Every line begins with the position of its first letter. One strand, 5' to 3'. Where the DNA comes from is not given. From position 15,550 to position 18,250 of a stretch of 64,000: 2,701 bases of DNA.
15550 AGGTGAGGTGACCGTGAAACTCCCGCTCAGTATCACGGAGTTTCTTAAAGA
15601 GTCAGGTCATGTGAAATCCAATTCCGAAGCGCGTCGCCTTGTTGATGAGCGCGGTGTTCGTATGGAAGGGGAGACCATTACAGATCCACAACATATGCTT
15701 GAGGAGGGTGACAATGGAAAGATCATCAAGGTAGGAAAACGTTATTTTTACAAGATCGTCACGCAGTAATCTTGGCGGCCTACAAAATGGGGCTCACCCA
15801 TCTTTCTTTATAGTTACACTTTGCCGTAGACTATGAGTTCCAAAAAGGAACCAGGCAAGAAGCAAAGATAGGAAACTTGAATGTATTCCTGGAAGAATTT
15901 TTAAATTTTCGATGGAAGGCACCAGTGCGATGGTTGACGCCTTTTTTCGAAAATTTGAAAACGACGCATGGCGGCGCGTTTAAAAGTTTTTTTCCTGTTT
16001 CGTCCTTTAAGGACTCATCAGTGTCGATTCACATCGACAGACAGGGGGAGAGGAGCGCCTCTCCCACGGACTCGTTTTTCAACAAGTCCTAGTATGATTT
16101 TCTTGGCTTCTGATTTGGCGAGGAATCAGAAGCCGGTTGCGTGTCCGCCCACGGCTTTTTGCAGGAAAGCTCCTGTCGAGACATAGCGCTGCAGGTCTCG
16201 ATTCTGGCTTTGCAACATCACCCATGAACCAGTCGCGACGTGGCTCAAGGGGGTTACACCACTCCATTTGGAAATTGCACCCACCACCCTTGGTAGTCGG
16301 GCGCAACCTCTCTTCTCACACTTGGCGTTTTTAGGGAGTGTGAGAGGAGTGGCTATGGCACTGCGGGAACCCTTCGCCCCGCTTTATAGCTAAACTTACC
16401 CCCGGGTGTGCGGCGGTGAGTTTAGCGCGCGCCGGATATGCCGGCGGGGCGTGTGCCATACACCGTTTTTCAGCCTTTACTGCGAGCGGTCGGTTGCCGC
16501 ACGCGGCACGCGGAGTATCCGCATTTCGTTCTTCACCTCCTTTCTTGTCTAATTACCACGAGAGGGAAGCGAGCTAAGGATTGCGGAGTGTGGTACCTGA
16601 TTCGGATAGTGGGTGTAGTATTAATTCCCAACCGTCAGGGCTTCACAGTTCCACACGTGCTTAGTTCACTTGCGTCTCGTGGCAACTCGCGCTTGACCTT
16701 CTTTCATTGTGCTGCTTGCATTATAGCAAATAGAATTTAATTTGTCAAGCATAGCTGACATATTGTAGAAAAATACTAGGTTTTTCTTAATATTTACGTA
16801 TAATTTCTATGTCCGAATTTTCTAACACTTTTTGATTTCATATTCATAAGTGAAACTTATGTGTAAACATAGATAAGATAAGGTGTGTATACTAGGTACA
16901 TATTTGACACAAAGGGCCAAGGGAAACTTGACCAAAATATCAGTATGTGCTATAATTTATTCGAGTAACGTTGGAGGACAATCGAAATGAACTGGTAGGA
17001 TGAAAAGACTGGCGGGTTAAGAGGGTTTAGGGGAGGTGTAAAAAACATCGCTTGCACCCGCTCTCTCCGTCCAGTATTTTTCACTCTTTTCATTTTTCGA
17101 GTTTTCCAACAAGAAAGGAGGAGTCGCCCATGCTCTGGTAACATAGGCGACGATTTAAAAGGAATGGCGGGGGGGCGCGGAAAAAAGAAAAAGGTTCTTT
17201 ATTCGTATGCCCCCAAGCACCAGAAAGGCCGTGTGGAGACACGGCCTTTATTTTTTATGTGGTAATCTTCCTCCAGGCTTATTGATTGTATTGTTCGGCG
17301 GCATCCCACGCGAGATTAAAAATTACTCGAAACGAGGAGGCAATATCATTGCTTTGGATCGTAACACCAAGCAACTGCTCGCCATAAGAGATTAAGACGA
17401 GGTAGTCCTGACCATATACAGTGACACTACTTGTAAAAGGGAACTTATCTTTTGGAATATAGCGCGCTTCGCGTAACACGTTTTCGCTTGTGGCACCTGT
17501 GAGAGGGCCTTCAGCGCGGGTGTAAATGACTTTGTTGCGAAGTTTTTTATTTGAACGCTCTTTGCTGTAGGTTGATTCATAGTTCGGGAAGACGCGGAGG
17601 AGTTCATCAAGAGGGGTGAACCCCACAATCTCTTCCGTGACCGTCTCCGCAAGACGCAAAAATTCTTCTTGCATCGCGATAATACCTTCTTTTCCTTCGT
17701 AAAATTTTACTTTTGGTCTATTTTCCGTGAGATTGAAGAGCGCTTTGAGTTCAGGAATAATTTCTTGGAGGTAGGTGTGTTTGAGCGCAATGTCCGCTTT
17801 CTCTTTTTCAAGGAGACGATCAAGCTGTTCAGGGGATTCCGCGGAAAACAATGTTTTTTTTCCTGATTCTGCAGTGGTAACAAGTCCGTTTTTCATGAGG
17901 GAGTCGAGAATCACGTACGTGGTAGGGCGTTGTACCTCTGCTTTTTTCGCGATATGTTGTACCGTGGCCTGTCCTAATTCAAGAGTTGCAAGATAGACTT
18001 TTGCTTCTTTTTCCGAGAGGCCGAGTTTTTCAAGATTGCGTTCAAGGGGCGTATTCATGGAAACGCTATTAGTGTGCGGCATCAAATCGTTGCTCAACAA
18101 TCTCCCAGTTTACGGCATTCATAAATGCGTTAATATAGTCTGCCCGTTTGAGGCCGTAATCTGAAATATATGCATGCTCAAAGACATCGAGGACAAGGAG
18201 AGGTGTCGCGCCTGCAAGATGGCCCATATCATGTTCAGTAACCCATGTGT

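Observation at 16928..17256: Promoter-to-terminator transcription unit with no ORF: candidate ~290-nt sRNA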

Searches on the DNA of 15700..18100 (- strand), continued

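Call 49: search_rna_families(sources=[L013, L054, L006], threshold=evalue, max_evalue=1)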
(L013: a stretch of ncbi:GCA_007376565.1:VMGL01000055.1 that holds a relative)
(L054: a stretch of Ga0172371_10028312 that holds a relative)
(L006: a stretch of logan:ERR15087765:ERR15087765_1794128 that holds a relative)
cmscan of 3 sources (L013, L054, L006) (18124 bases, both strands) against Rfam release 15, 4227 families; matches with E-value up to 1: 5.
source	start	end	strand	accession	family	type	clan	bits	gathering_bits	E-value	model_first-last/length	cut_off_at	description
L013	3906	3966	+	RF00008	Hammerhead_3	Gene; ribozyme;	CL00010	32.5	48.5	0.0013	1-54/54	no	Hammerhead ribozyme (type III)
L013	2599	2642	+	RF00489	ctRNA_p42d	Gene; antisense;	-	26.5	50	0.045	1-46/46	no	ctRNA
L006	7508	7578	+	RF02621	BSnc120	Gene; sRNA;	-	24.5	114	0.094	1-88/88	no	Brucella sRNA 120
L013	2592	2635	-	RF00489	ctRNA_p42d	Gene; antisense;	-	23.9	50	0.26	1-46/46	no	ctRNA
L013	2584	2688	-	RF02621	BSnc120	Gene; sRNA;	-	21.3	114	0.96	1-88/88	no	Brucella sRNA 120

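Call 81: search_rna_families(sources=[L014, L016, L062, L063], threshold=evalue, max_evalue=1)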
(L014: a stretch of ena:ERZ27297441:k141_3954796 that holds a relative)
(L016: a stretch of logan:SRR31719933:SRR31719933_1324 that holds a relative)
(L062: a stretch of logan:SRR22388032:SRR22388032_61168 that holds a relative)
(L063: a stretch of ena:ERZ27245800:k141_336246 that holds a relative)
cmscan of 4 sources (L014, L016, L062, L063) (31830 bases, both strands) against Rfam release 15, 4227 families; matches with E-value up to 1: 8.
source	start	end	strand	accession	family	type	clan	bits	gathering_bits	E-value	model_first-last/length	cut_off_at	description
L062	5229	5310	+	RF00023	tmRNA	Gene;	CL00001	68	47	1.1e-24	1-374/374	no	transfer-messenger RNA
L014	5780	5855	+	RF00023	tmRNA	Gene;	CL00001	53.5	47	1.6e-18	1-374/374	no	transfer-messenger RNA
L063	7483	7634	+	RF02634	EF3314_EF3315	Gene; sRNA;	-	34.7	100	0.00017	1-141/141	no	Enterococcus sRNA EF3314_EF3315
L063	5250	5383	-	RF04182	GibS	Gene; sRNA;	-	31.8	115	0.9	1-142/142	no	GibS sRNA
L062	5283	5385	+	RF04321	tmRNA_permuted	Gene;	-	28.2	47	0.038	36-97/213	no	permuted transfer-messenger RNA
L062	5229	5306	+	RF01684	mascRNA-menRNA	Gene;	-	25.6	42.5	0.34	1-56/56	no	MALAT1-associated small cytoplasmic RNA/MEN beta RNA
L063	4337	4469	+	RF01808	MicX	Gene; sRNA;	-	22.5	75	0.49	1-194/194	no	MicX Vibrio cholerae sRNA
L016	4768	4933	+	RF00023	tmRNA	Gene;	CL00001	17.8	47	0.0019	1-374/374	no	transfer-messenger RNA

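Call 85: search_rna_families(sources=[L062, L014], threshold=gathering, show_alignments=3)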
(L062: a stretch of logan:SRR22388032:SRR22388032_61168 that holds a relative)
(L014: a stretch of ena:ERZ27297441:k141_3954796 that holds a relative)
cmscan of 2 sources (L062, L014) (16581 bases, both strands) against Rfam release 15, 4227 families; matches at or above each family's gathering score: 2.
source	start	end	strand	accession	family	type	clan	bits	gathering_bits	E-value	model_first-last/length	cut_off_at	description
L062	5229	5310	+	RF00023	tmRNA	Gene;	CL00001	68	47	6e-25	1-374/374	no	transfer-messenger RNA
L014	5780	5855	+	RF00023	tmRNA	Gene;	CL00001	53.5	47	8.5e-19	1-374/374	no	transfer-messenger RNA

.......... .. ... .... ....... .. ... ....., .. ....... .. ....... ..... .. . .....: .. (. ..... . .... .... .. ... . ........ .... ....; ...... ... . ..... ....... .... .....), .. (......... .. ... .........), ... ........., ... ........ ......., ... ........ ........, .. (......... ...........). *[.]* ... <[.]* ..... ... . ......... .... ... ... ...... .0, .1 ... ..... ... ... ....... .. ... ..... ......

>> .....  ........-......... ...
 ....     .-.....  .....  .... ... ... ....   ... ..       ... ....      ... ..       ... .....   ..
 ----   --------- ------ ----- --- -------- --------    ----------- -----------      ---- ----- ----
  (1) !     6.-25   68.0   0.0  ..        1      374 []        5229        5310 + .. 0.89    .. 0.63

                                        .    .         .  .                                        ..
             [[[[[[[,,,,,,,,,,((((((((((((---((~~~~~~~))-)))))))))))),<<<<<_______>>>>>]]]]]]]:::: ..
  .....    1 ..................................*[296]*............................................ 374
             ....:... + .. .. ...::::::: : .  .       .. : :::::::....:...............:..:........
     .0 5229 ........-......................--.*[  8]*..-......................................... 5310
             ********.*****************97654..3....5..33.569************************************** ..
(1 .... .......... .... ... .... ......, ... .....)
